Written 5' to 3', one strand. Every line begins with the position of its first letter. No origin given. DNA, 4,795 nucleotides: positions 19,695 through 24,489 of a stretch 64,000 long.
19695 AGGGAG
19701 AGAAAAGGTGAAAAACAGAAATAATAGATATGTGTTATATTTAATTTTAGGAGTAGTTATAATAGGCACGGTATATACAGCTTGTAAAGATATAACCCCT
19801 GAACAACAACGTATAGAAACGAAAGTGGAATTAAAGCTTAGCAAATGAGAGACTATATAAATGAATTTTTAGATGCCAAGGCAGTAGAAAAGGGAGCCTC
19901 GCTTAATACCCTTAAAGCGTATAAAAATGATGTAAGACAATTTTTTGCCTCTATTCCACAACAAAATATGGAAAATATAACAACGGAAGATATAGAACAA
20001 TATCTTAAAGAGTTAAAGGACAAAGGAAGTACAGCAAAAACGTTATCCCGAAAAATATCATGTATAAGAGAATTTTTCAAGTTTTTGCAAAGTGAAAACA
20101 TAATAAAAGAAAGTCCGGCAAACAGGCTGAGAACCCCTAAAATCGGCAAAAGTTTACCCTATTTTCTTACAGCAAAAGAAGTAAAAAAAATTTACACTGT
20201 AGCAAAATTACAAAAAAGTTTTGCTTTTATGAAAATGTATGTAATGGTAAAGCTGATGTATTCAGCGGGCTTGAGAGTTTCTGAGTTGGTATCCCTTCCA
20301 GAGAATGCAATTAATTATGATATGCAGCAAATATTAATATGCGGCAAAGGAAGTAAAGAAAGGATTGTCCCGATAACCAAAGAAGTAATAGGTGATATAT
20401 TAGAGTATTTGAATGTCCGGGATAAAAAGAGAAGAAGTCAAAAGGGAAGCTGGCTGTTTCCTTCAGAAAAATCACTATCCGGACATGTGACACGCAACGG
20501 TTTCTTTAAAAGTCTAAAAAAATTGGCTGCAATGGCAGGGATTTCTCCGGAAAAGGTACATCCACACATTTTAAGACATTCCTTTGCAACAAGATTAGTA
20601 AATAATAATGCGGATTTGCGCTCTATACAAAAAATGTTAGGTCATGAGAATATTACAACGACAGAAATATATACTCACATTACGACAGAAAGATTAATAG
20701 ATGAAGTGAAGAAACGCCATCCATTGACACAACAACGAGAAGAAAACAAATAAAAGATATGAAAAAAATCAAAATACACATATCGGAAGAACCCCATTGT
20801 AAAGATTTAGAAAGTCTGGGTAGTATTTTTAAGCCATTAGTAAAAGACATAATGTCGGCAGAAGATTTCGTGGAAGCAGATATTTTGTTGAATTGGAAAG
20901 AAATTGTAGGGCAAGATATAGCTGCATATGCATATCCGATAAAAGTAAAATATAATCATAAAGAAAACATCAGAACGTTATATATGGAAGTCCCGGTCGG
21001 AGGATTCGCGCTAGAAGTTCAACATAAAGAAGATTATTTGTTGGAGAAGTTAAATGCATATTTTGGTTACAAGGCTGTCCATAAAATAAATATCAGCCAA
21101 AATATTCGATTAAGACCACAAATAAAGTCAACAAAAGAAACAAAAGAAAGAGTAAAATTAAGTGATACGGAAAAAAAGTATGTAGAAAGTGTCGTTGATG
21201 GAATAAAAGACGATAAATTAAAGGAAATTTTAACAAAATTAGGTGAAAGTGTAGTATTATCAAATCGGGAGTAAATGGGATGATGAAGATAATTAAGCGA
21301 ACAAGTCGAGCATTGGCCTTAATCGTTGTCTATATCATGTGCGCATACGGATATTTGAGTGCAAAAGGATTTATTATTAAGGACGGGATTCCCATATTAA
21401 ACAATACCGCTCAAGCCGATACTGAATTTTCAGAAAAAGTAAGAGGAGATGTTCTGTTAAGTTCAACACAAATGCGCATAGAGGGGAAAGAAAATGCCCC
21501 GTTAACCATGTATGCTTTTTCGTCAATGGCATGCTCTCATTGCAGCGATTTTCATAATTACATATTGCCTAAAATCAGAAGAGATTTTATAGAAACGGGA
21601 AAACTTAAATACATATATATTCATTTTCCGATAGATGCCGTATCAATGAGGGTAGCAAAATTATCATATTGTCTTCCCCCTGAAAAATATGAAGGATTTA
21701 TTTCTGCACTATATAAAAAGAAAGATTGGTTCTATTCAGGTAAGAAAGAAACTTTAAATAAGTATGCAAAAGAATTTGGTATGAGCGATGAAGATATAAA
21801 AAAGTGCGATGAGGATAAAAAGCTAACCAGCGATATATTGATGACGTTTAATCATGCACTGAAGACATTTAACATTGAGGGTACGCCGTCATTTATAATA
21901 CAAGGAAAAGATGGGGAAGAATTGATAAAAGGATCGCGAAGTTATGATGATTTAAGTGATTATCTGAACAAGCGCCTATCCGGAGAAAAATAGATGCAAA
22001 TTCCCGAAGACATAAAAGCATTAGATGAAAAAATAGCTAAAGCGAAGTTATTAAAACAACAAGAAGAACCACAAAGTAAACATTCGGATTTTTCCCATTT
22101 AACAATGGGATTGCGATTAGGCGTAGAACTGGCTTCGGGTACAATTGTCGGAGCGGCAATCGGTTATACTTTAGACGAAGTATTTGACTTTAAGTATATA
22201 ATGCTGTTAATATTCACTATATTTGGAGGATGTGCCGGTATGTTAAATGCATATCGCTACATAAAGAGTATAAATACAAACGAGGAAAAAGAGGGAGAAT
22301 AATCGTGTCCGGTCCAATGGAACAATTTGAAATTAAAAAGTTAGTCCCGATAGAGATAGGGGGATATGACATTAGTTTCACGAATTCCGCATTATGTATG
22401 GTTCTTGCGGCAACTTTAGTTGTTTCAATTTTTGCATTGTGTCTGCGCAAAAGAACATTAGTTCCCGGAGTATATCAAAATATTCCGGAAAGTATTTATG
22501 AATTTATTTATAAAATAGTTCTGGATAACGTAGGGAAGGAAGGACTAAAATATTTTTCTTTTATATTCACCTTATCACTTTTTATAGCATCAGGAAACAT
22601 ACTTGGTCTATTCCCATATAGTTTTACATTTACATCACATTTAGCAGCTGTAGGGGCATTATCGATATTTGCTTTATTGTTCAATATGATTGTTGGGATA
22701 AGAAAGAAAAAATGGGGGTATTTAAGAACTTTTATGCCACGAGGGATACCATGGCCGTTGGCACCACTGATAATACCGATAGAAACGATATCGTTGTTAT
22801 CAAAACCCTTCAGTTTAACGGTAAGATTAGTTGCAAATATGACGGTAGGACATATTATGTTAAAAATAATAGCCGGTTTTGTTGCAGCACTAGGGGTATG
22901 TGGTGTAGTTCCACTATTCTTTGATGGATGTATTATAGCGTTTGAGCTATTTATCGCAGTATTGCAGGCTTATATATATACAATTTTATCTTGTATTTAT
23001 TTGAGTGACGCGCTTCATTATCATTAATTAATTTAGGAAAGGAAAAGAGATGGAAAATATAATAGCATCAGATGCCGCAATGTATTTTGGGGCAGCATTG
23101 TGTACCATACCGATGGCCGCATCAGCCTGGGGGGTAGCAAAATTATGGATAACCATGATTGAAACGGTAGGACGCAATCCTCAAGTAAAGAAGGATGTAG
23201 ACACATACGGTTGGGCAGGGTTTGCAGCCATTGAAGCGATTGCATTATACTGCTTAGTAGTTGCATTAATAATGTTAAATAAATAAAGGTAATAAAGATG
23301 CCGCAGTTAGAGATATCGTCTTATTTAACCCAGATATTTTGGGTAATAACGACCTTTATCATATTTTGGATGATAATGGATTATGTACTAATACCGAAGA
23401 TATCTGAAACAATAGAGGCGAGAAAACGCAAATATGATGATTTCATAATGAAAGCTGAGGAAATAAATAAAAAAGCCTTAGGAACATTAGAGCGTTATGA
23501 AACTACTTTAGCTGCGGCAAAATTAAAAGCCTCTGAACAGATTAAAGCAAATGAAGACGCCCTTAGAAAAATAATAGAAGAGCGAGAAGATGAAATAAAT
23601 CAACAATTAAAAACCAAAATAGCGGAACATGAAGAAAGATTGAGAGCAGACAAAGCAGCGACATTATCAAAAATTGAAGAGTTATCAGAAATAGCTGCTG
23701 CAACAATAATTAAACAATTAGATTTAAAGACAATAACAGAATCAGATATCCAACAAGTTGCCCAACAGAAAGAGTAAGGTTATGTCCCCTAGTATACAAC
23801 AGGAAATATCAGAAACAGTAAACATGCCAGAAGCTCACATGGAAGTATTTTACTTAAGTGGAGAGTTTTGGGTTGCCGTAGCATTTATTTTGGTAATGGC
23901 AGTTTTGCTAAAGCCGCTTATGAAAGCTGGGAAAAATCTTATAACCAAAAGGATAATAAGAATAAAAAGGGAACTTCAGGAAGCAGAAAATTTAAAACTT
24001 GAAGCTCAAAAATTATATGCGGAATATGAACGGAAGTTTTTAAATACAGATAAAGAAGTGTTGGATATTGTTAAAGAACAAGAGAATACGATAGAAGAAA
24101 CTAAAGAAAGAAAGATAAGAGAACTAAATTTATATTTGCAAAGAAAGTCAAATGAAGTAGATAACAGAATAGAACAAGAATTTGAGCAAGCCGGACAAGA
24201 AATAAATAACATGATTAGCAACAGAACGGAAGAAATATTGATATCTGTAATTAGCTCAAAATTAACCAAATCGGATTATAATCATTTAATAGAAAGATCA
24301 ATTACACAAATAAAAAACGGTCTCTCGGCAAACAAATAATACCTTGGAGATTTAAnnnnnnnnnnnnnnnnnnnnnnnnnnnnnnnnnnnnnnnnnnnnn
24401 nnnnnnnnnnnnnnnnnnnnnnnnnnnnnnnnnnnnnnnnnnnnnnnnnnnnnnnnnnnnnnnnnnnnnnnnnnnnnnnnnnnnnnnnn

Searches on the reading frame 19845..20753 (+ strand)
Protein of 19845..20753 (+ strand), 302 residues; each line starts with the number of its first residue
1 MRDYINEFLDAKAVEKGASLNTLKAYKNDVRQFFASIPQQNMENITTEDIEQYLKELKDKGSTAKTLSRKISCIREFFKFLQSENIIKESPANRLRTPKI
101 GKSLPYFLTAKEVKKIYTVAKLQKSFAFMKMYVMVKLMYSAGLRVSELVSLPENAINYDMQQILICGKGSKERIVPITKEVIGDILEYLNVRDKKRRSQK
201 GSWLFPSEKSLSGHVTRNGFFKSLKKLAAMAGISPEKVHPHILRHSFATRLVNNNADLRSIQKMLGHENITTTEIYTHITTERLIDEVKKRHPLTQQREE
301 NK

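Call 50: search_protein_families(library=pfam, proteins=[window:19845-20753:+], max_evalue=0.0001)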
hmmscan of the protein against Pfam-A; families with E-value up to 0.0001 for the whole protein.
window:19845-20753:+ (302 aa): 4 families
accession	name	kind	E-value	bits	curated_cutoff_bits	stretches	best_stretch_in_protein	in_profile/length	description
PF00589.27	Phage_integrase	-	6.3e-42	143.7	27.1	1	107-282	2-171/172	Phage integrase family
PF02899.23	Phage_int_SAM_1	-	5.1e-20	72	22.3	1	5-84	1-82/83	Phage integrase, N-terminal SAM-like domain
PF13495.12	Phage_int_SAM_4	-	2.5e-10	41.1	27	1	6-81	3-78/85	Phage integrase, N-terminal SAM-like domain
PF13102.12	Phage_int_SAM_5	-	3.5e-05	24.5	22.3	0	3-92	4-95/98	Phage integrase SAM-like domain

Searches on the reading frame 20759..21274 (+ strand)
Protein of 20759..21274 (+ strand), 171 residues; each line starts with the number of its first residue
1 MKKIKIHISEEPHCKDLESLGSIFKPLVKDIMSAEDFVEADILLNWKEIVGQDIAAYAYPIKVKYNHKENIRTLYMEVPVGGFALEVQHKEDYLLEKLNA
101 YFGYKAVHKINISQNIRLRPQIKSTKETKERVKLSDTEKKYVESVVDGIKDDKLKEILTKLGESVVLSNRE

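Call 50: search_protein_families(library=pfam, proteins=[window:20759-21274:+], max_evalue=0.0001)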
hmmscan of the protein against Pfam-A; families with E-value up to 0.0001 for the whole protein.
window:20759-21274:+ (171 aa): 1 family
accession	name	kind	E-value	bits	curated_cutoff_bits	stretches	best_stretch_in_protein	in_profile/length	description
PF05258.17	DciA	-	1.7e-12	47.8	24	1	20-112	2-89/89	Dna[CI] antecedent, DciA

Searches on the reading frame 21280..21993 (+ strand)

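Call 50: search_protein_families(library=pfam, proteins=[window:21280-21993:+], max_evalue=0.0001)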
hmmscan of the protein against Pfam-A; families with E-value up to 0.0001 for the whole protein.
window:21280-21993:+ (237 aa): 2 families
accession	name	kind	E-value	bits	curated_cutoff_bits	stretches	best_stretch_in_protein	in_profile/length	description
PF13462.12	Thioredoxin_4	-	1.5e-29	103.8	23.2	1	66-230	6-164/165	Thioredoxin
PF01323.26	DSBA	-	6.2e-06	26.5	25.6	0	154-229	120-190/191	DSBA-like thioredoxin domain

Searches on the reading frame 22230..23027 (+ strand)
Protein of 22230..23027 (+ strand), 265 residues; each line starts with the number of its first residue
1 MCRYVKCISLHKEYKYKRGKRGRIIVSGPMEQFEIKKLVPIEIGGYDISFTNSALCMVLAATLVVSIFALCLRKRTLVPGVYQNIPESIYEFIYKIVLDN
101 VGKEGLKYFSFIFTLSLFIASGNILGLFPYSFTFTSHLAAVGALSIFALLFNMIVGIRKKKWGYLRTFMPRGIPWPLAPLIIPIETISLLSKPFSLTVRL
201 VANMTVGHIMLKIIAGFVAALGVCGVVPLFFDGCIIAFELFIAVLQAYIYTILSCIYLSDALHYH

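Call 50: search_protein_families(library=pfam, proteins=[window:22230-23027:+], max_evalue=0.0001)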
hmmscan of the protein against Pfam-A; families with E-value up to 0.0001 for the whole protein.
window:22230-23027:+ (265 aa): 1 family
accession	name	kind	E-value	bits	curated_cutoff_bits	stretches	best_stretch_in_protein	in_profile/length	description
PF00119.25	ATP-synt_A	-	2.2e-55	188.3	33.9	1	55-259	2-217/217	ATP synthase A chain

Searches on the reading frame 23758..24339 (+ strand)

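Call 50: search_protein_families(library=pfam, proteins=[window:23758-24339:+], max_evalue=0.0001)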
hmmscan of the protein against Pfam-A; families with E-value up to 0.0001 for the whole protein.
window:23758-24339:+ (193 aa): 2 families
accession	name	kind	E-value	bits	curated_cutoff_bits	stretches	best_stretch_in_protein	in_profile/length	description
PF00430.23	ATP-synt_B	-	9.6e-10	39.1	28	1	37-152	3-118/132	ATP synthase B/B' CF(0)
PF05405.19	Mt_ATP-synt_B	-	3.3e-05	24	21.7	1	36-186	16-163/163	Mitochondrial ATP synthase B chain precursor (ATP-synt_B)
